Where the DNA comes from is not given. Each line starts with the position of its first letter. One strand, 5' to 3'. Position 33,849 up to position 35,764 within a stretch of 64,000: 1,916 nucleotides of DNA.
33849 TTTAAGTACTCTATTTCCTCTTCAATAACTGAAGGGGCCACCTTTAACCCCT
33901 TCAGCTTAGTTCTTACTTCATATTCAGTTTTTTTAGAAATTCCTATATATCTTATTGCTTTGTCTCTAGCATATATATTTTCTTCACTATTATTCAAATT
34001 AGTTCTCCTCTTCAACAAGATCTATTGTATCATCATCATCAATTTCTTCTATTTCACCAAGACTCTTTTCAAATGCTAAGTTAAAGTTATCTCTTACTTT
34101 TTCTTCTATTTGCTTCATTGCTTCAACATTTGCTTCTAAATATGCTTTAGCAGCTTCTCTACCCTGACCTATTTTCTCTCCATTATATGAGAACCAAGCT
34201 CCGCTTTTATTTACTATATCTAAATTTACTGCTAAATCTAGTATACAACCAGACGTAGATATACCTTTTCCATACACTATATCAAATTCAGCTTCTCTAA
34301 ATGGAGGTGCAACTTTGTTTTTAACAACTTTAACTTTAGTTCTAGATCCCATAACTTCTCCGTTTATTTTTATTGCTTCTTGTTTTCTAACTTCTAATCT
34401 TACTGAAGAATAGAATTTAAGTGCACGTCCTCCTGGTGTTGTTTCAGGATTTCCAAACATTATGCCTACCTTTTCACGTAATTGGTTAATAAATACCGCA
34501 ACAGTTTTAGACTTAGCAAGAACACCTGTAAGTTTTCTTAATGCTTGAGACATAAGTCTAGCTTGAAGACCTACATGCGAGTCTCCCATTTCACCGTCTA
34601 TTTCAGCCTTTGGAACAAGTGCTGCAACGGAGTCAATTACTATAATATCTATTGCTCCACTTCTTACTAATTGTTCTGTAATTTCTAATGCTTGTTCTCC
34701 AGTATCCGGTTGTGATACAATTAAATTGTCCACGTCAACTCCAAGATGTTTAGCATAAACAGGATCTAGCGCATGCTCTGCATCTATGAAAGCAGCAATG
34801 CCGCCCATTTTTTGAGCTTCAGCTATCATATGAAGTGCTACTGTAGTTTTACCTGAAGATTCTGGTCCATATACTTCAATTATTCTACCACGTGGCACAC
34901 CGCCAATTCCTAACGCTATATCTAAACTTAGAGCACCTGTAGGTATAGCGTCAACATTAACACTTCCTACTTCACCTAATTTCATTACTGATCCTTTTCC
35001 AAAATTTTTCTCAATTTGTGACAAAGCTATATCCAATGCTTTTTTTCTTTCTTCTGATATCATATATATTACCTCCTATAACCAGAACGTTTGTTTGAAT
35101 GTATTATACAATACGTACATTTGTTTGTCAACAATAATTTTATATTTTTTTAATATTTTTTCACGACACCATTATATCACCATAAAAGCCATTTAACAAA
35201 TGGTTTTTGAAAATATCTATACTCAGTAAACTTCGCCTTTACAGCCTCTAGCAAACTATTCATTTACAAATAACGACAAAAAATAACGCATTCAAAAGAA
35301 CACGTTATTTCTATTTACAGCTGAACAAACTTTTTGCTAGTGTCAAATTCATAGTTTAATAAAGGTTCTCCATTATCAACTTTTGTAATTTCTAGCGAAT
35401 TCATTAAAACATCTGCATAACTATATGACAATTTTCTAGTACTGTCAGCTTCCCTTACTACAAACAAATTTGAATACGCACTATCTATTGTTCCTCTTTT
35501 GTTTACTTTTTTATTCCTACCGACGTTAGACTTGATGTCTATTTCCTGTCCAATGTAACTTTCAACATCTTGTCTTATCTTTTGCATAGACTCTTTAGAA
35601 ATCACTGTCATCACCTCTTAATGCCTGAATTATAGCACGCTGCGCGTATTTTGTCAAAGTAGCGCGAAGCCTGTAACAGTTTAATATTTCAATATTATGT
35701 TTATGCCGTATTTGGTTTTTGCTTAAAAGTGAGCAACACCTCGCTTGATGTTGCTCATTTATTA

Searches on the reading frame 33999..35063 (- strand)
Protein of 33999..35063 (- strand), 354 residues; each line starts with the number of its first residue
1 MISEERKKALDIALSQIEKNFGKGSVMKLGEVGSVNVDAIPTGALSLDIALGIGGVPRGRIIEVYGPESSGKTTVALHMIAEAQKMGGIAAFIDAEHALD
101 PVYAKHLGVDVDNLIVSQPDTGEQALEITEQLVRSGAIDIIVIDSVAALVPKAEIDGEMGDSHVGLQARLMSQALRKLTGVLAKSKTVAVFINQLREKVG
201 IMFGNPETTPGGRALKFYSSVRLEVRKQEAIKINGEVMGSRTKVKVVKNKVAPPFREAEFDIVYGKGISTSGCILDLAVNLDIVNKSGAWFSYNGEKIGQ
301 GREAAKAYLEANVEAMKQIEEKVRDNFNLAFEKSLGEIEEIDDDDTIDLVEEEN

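Call 65: search_protein_families(library=pfam, proteins=[window:33999-35063:-])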
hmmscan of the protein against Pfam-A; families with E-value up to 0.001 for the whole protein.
window:33999-35063:- (354 aa): 7 families
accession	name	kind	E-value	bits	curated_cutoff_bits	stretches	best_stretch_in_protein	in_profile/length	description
PF00154.27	RecA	-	2.3e-143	476.7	27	1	8-269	1-262/262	recA bacterial DNA recombination protein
PF21096.2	RecA_C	-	4.2e-26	91.3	27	1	272-327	1-56/57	RecA C-terminal domain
PF08423.17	Rad51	-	8.5e-09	35.5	22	1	39-230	7-214/244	Rad51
PF06745.19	ATPase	-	3.8e-08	33.4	26.6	1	40-197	1-166/231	KaiC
PF13479.12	AAA_24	-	3.2e-05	24.3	27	1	62-150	5-77/195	AAA domain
PF01637.24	ATPase_2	-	0.00014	22.2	33.2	1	60-150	21-82/225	ATPase domain predominantly from Archaea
PF13481.12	AAA_25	-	0.00087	19.4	27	0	56-81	30-55/195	AAA domain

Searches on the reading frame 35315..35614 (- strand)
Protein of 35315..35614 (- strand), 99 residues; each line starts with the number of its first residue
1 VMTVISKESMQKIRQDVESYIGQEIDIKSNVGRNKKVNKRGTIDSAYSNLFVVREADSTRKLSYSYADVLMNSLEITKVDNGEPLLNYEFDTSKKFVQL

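Call 65: search_protein_families(library=pfam, proteins=[window:35315-35614:-])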
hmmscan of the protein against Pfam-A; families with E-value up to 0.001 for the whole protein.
window:35315-35614:- (99 aa): 1 family
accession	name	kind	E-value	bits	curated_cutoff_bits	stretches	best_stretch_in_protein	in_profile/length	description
PF06257.17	VEG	-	4.4e-21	75.2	25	1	9-76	2-72/73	Biofilm formation stimulator VEG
